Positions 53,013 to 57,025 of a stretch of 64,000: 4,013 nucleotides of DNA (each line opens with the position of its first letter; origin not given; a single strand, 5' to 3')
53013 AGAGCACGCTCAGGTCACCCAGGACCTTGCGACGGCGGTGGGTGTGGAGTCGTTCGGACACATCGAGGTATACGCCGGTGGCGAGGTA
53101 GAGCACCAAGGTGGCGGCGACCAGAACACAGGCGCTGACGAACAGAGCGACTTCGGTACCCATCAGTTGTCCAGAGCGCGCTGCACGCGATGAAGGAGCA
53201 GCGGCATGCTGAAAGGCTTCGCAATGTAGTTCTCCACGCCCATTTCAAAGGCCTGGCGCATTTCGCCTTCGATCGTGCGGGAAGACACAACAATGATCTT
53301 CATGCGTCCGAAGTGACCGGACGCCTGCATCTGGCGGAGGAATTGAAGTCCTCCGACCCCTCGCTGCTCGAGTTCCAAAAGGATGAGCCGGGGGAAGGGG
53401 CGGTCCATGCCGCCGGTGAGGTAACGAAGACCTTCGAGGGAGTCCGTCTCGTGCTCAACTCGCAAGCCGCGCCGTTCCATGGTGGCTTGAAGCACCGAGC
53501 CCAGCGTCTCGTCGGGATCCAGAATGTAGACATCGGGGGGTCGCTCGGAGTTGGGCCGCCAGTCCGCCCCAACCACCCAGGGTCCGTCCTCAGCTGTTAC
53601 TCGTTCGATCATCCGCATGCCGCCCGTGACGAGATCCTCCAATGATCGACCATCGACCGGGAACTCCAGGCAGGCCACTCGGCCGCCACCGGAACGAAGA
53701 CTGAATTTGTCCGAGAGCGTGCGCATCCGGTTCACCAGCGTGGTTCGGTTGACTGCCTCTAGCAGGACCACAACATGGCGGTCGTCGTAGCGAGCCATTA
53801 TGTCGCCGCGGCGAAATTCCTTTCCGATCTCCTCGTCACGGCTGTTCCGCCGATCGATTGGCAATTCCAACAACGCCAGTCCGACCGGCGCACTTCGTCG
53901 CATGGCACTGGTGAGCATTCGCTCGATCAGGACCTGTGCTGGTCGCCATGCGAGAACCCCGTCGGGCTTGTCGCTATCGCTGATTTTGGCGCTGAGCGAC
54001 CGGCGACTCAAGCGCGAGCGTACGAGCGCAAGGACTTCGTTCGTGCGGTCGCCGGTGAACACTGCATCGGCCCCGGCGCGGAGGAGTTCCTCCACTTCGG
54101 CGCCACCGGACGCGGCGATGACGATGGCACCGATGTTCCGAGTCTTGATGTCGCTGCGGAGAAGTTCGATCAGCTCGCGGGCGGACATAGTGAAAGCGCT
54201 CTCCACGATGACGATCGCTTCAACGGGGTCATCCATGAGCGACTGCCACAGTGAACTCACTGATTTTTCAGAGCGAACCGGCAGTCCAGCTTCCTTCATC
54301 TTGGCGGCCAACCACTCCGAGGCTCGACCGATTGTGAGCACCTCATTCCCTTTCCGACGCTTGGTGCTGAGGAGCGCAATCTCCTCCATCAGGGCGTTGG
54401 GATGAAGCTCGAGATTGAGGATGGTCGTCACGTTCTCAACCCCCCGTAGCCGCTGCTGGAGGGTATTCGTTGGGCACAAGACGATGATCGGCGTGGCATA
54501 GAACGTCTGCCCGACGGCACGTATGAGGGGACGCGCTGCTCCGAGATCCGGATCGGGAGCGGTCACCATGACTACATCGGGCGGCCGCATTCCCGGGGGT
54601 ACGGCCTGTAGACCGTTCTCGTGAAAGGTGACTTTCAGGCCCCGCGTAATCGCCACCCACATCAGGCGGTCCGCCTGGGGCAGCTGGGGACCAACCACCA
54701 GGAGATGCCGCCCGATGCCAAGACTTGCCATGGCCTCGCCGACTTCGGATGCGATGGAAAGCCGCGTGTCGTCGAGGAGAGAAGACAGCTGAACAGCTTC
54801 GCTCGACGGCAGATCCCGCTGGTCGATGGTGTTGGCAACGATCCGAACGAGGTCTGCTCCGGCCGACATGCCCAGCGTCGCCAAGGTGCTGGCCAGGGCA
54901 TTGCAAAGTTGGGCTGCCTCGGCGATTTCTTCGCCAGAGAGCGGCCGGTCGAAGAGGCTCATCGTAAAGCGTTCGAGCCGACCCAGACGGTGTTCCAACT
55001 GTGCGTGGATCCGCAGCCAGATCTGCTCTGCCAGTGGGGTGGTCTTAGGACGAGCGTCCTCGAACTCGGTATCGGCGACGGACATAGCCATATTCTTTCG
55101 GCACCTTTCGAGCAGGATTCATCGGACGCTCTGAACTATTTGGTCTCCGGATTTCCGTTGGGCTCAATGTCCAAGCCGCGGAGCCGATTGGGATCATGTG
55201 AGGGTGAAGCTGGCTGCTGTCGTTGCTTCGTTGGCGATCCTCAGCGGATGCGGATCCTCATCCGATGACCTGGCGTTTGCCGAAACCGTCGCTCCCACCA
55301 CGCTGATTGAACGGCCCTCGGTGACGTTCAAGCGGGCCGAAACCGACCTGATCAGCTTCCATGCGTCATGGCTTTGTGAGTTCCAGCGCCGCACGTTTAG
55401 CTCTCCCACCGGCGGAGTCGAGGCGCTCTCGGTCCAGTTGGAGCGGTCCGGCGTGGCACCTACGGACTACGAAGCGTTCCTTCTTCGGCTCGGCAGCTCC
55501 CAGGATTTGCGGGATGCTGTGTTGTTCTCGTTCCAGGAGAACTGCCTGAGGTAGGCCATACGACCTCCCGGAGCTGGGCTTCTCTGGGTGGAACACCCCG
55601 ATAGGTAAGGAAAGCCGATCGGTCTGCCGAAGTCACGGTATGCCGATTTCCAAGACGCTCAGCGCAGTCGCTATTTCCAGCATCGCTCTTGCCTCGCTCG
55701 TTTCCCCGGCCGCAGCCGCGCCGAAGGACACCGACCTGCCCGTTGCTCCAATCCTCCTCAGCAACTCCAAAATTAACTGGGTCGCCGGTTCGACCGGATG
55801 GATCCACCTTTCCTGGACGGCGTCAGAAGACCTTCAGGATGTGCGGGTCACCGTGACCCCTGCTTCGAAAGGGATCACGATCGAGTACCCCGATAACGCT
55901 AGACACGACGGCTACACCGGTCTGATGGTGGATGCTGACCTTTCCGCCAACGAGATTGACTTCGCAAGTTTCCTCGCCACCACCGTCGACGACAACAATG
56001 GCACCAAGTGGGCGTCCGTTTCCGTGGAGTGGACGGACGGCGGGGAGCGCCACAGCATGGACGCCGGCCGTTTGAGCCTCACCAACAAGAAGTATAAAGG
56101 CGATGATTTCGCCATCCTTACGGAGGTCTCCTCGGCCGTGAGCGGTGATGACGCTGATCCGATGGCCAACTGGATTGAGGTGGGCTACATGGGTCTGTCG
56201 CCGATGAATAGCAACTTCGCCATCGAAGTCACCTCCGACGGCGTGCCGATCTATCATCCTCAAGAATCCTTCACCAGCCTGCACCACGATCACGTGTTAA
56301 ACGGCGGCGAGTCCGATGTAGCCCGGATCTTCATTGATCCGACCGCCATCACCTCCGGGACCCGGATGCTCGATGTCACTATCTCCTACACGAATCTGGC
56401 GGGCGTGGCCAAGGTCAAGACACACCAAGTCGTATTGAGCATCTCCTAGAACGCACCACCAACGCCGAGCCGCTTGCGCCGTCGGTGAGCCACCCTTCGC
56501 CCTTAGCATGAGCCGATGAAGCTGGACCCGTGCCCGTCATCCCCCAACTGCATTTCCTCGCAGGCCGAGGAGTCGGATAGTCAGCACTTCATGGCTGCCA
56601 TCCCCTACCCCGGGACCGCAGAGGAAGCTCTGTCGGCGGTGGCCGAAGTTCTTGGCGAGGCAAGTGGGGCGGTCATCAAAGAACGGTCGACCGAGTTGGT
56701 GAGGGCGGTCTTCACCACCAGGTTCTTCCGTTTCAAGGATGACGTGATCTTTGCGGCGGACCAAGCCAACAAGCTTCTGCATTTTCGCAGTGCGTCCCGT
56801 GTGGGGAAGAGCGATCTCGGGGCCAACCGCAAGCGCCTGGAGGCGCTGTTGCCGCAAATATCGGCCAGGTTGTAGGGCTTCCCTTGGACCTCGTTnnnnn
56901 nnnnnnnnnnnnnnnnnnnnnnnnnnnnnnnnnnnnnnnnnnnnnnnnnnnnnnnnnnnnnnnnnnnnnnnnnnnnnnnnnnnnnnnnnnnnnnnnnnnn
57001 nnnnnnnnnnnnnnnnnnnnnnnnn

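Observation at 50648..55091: Three-gene coupled module: degenerate-GGDEF pseudo-receiver protein, membrane HEAT-repeat protein and processive GT2 synthase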

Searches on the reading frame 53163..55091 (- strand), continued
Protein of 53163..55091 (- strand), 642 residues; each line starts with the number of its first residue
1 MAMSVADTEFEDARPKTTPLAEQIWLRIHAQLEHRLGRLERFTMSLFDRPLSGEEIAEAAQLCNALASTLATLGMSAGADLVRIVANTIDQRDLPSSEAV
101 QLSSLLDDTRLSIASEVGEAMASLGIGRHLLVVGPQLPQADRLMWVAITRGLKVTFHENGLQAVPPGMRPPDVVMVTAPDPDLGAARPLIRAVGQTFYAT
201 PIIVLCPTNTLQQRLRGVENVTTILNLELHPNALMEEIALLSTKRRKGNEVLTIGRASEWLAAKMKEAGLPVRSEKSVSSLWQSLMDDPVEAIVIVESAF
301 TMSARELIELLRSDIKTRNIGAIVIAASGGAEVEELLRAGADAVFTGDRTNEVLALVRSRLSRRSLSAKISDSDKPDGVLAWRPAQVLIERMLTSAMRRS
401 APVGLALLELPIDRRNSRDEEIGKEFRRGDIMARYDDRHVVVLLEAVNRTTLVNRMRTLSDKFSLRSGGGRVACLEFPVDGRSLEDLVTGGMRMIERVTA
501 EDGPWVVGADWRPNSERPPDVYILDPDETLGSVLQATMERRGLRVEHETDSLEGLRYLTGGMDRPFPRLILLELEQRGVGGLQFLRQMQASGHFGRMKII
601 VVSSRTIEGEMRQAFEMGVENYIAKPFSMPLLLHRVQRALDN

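Call 31: predict_structure(alignment_id=A1)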
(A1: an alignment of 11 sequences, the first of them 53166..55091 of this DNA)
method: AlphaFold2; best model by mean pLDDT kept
length: 642 residues; sequences in the alignment: 11
mean_pLDDT: 78.7   pTM: 0.42
mean pLDDT of the five models: 78.7, 76.4, 75.5, 75.3, 73.1
residues with pLDDT >= 90: 116; 70-90: 393; 50-70: 97; < 50: 36
segments of 3 or more residues with pLDDT < 50: 1-17, 245-247, 362-376
pLDDT, mean of each block of 10 residues (from residue 1): 32 44 90 91 88 89 93 90 90 78 91 89 74 89 90 81 62 87 77 72 82 60 82 84 57 87 83 86 77 78 83 71 77 79 76 70 37 50 77 67 84 67 74 87 83 85 75 73 77 87 81 73 89 90 89 88 85 74 87 86 82 88 87 89 70
secondary structure, 60 per line:
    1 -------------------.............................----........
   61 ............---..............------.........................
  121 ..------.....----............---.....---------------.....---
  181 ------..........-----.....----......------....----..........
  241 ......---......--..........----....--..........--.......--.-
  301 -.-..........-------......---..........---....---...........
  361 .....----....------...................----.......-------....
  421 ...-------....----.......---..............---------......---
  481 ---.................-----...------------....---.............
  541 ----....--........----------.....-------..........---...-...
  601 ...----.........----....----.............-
elements in order: H20-48 H53-72 H76-89 H96-122 E129-133 H138-149 E153-157 E173-177 H187-196 E202-206 H211-216 E223-226 H231-246 E250-255 H258-267 E272-275 H278-287 E290-296 H304-313 E321-326 H330-339 E343-346 H350-365 H370-373 H382-398 E403-409 H417-423 E431-434 E439-445 H449-462 E472-477 H484-500 E506-508 E521-524 H528-540 E545-548 H551-558 E569-573 H581-590 E598-603 H608-616 E621-624 H629-641
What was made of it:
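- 53163..55091 (-): Soluble 642-aa pseudo-regulator with the architecture HPt*-REC*-REC*-GGDEF*-REC(E). AF2 pLDDT 78.7 (call 31).
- Checked: Three (beta-alpha)5 receiver-like regions are present (129-246, 250-365, 521-641; call 31).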

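Call 34: search_protein_representatives(alignment_id=A1)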
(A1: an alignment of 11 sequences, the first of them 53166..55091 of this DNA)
Query: 11 sequences, 640 profile positions. Proteins with E-value up to 0.001 (for the whole library): 162344; up to 1e-10: 9690; up to 1e-30: 396. The best 150 are listed.
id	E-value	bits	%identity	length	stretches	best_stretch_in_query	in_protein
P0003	0.0e+00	1022.3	-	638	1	11-639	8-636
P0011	5.3e-287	969.9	-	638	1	11-640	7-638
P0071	1.2e-235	800.2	-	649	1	4-639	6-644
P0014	5.7e-221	751.7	-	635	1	5-640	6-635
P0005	1.2e-216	737.4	-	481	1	167-640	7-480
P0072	1.4e-173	595.1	-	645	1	4-639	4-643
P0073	7.4e-171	586.2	-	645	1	10-639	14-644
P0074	2.1e-162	558.2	-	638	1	13-639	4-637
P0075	2.4e-160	551.4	-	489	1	152-639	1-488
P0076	6.5e-148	510.4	-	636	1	11-639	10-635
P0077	2.9e-146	504.9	-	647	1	4-640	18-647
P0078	4.3e-145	501.0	-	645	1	17-639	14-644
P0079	9.6e-141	486.7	-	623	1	20-639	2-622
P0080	6.6e-136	470.7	-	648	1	19-639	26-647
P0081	5.2e-135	467.7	-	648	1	14-639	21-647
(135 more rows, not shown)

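Call 35: fold_search(model_id=the predicted structure, library=pdb)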
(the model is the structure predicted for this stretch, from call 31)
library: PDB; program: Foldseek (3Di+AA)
matches with E <= 10: 1742; with E <= 0.001: 376
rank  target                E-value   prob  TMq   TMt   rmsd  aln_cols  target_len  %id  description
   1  2v0n_A                3.7e-15  1.00  0.18  0.24  22.5       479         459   15  ACTIVATED RESPONSE REGULATOR PLED IN COMPLEX WITH C-DIGMP AND GTP- ALPHA-S (released 2007-08-21)
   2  9g86_A                3.6e-14  1.00  0.17  0.24  18.2       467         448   15  Structure of Response regulator PleD in complex with c-diGMP and pppGpp (released 2025-08-06)
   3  2wb4_A                3.8e-14  1.00  0.18  0.25  22.2       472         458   15  activated diguanylate cyclase PleD in complex with c-di-GMP (released 2010-04-21)
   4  2wb4_B                5.9e-14  1.00  0.20  0.26  23.3       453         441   15  activated diguanylate cyclase PleD in complex with c-di-GMP (released 2010-04-21)
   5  9g85_D                6.2e-14  1.00  0.17  0.23  18.8       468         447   16  Structure of Response regulator PleD in complex with c-diGMP and ppGpp (released 2025-08-06)
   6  9g85_C                1.3e-13  1.00  0.19  0.25  18.0       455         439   15  Structure of Response regulator PleD in complex with c-diGMP and ppGpp (released 2025-08-06)
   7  9g85_A                1.5e-13  1.00  0.18  0.24  18.2       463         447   15  Structure of Response regulator PleD in complex with c-diGMP and ppGpp (released 2025-08-06)
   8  9g85_B                1.9e-13  1.00  0.18  0.25  18.1       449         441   14  Structure of Response regulator PleD in complex with c-diGMP and ppGpp (released 2025-08-06)
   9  9g86_B                7.1e-13  1.00  0.18  0.25  18.0       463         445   15  Structure of Response regulator PleD in complex with c-diGMP and pppGpp (released 2025-08-06)
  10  1w25_A                7.9e-13  1.00  0.17  0.24  20.7       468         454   15  Response regulator PleD in complex with c-diGMP (released 2004-11-18)
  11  6zxb_A                3.8e-11  1.00  0.24  0.41   9.2       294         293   12  Diguanylate cyclase DgcR (I-site mutant) in native state (released 2021-03-31)
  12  6zxm_A                2.4e-10  1.00  0.18  0.36  12.1       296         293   14  Diguanylate cyclase DgcR in complex with c-di-GMP (released 2021-03-31)
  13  3i5a                  8.8e-10  1.00  0.17  0.32  23.6       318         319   14  Crystal structure of full-length WpsR from Pseudomonas syringae (released 2009-08-18)
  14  3bre_B                4.7e-09  1.00  0.17  0.32  22.8       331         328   14  Crystal Structure of P.aeruginosa PA3702 (released 2008-04-01)
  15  3bre_A                6.1e-09  1.00  0.17  0.31  23.4       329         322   13  Crystal Structure of P.aeruginosa PA3702 (released 2008-04-01)
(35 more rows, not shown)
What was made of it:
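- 53163..55091 (-): Foldseek top hit PleD, E 3.7e-15 (call 35).
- On GGDEF domain (PF00990): Foldseek matches PleD, DgcR and WspR (call 35).
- Closest known: Caulobacter PleD and its degenerate paralog PopA. Same: PleD is the top structural match (E 3.7e-15, ~470 columns, call 35).
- Checked: The AF2 model matches PleD over ~470 columns (call 35).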

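Call 79: list_cluster_members(proteins=[P0001, P0018, P0217, P0055])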
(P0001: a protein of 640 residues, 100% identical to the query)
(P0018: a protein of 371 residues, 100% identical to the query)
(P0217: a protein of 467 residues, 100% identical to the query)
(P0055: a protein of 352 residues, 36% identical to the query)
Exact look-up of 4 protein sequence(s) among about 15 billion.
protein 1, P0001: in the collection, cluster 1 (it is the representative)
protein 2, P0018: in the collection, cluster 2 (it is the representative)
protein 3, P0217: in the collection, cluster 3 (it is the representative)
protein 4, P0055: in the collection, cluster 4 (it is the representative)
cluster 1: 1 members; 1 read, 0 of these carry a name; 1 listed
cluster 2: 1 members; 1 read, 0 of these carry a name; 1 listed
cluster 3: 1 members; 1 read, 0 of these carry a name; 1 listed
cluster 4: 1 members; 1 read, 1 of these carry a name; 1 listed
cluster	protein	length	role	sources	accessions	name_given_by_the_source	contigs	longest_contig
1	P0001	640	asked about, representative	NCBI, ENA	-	-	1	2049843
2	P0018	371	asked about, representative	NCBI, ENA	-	-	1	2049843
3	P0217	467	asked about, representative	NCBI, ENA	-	-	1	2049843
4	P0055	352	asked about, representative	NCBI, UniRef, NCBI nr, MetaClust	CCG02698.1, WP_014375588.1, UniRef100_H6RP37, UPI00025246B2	HEAT repeat domain-containing protein [Blastococcus saxobsidens] | HEAT repeat domain-containing protein n=1 Tax=Blastococcus saxobsidens (strain DD2) ... | status=active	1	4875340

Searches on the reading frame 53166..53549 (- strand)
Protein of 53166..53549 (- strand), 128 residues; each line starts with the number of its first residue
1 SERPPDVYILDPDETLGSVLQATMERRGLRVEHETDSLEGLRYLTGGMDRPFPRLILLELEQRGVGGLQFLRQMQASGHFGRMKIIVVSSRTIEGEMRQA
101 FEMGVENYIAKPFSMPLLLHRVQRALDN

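Call 77: search_solved_structures(query=window:53166-53549:-, max_evalue=0.000001, show_alignments=3)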
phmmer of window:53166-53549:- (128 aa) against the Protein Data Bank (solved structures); distinct sequences matched with E-value up to 0.000001: 23.
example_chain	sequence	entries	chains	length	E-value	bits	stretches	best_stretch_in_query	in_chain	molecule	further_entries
6vbf_A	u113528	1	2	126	1.5e-10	44.5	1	2-125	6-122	Two-component regulatory system response regulator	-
5e3j_A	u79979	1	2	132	1.7e-10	44.3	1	2-125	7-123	Response regulator RstA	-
5hm6_A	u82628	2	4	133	1.8e-10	44.3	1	2-125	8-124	BfmR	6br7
2jb9_A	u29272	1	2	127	2.4e-08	37.4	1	45-124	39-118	PHOSPHATE REGULON TRANSCRIPTIONAL REGULATORY PROTEIN PHOB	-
6xvu_A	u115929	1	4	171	3.1e-08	37.1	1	35-124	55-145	Response regulator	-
1zes_A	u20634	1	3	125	6.2e-08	36.1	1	45-124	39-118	Phosphate regulon transcriptional regulatory protein phoB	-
1b00_A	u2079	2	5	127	6.6e-08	36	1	45-124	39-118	PHOSPHATE REGULON TRANSCRIPTIONAL REGULATORY PROTEIN PHOB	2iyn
1zh2_A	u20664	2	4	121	1.7e-07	34.7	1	6-126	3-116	KDP operon transcriptional regulatory protein kdpE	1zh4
3eq2_A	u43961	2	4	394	2.4e-07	34.1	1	7-127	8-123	Probable two-component response regulator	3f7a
4l85_A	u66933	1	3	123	4e-07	33.5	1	6-126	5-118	KDP operon transcriptional regulatory protein KdpE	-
8avv_A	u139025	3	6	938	4.4e-07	33.3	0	35-124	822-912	Bacteriophytochrome,Response regulator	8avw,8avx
8svz_A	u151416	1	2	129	6.5e-07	32.8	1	50-127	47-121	Two-component response regulator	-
1qkk_A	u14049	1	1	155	6.9e-07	32.7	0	4-125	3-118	C4-DICARBOXYLATE TRANSPORT TRANSCRIPTIONAL REGULATORY PROTEIN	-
5wq0_B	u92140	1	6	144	7e-07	32.7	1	39-123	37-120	Stage 0 sporulation protein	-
9g85_A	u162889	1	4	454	8.3e-07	32.4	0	48-123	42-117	Response regulator PleD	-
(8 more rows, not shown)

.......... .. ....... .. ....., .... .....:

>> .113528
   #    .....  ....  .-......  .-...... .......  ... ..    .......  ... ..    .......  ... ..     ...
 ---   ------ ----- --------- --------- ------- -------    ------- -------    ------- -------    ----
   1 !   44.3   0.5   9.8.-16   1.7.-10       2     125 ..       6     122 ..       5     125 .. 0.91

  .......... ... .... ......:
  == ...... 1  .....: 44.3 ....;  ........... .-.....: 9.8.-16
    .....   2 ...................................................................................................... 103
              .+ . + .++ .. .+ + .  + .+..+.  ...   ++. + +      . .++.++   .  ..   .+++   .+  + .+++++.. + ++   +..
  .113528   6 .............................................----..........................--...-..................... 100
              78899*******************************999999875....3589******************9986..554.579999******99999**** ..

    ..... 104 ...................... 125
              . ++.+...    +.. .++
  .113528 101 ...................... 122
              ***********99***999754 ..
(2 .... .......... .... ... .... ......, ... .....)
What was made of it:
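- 53169..53531 (-): C-terminal receiver (aa 521-641). It keeps D525/D527, S603 and K625 but has Glu573 (nt 53373-53375) at the phospho-acceptor position. The residue-level alignment to BfmR/RstA places E573 on the acceptor Asp (call 77).
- On Response-regulator receiver (PF00072), C-terminal domain: E573 aligns with the acceptor Asp of BfmR/RstA (call 77).
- E573 lies at the acceptor site (call 77). E sits at the acceptor position (call 77).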

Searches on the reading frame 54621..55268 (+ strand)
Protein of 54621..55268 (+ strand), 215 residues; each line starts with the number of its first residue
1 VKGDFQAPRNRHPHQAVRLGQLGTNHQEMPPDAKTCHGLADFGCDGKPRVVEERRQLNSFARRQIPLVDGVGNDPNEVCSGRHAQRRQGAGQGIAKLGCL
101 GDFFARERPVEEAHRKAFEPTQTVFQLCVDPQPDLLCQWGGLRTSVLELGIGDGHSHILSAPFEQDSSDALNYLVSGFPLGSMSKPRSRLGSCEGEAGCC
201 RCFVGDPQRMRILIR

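Call 9: search_protein_families(library=pfam, proteins=[window:54621-55268:+], max_evalue=0.001)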
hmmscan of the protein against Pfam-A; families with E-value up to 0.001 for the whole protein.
window:54621-55268:+ (215 aa): 0 families

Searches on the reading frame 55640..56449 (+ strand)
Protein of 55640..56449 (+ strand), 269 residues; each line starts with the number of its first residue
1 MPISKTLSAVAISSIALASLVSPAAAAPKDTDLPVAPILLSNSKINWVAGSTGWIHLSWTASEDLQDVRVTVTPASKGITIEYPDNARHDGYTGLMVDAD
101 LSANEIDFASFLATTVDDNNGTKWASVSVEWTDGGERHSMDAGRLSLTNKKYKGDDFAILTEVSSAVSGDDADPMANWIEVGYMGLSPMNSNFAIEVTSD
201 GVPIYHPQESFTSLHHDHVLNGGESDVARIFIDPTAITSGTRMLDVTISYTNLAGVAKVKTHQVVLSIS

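Call 8: search_protein_families(library=pfam, proteins=[window:55640-56449:+], max_evalue=0.001)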
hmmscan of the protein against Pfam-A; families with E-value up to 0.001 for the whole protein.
window:55640-56449:+ (269 aa): 0 families

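Call 75: search_solved_structures(query=A4, max_evalue=5)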
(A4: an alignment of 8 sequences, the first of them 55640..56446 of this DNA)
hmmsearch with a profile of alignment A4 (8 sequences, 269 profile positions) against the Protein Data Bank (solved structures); distinct sequences matched with E-value up to 5: 6.
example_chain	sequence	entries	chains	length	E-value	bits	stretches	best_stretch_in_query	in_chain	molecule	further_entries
9m8o_G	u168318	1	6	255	0.16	14.3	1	92-162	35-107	Gp15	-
11lx_CJ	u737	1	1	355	0.33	13.3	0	87-135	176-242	Inner baseplate protein gp202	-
36za_rq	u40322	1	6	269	0.41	13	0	87-163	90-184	Major capsid protein gp41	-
1dvp_A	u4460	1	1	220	0.62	12.4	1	110-179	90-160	HEPATOCYTE GROWTH FACTOR-REGULATED TYROSINE KINASE SUBSTRATE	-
4p04_A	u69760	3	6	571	0.95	11.8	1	69-93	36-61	Arylsulfate sulfotransferase AssT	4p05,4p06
3elq_A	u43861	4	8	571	0.95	11.8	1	69-93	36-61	Arylsulfate sulfotransferase | Arylsulfate sulfotransferase AssT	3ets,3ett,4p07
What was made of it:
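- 55640..56449 (+): 269-aa secreted protein with a signal peptide and an internally duplicated beta-sandwich-like domain. Probable extracytoplasmic accessory. No PDB sequence relative (call 75).
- Tried and rejected: The 269-aa secreted protein has no PDB sequence relative (call 75).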

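Call 76: search_protein_families(library=pfam, alignment_id=A4, max_evalue=1)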
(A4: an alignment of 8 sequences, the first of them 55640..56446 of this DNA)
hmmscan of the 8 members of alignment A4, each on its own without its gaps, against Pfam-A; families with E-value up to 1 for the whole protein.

A. member 1, window:55640-56446:+ (269 aa): 0 families

B. families by the number of members that match (of 8 scanned): 9 families
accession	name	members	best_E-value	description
PF12690.13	BsuPI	3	0.00014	Intracellular proteinase inhibitor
PF16029.10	DUF4787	1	0.0089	Domain of unknown function (DUF4787)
PF17631.7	DUF5512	1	0.011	Family of unknown function (DUF5512)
PF06744.18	IcmF_C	1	0.015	Type VI secretion protein IcmF C2-like domain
PF17973.7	bMG10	1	0.02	Bacterial Alpha-2-macroglobulin MG10 domain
PF22917.2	PRISE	1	0.045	PRISE-like Rossmann-fold domain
PF24135.1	DUF7402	1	0.065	Domain of unknown function (DUF7402)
PF20181.5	DUF6544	1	0.068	Family of unknown function (DUF6544)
PF10633.15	NPCBM_assoc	1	0.13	NPCBM-associated, NEW3 domain of alpha-galactosidase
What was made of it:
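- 55640..56449 (+): Weak BsuPI/bMG10/NPCBM_assoc hits in homologs only (call 76).
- Tried and rejected: Only weak beta-sandwich Pfam hits appear, in 3/8 homologs (call 76).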

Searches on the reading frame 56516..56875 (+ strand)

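Call 8: search_protein_families(library=pfam, proteins=[window:56516-56875:+], max_evalue=0.001)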
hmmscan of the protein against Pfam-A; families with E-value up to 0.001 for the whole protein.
window:56516-56875:+ (119 aa): 1 family
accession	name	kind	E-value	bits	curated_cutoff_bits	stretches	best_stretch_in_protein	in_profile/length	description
PF07386.16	DUF1499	-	6.4e-34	117.2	22.6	1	2-113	1-112/114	Protein of unknown function (DUF1499)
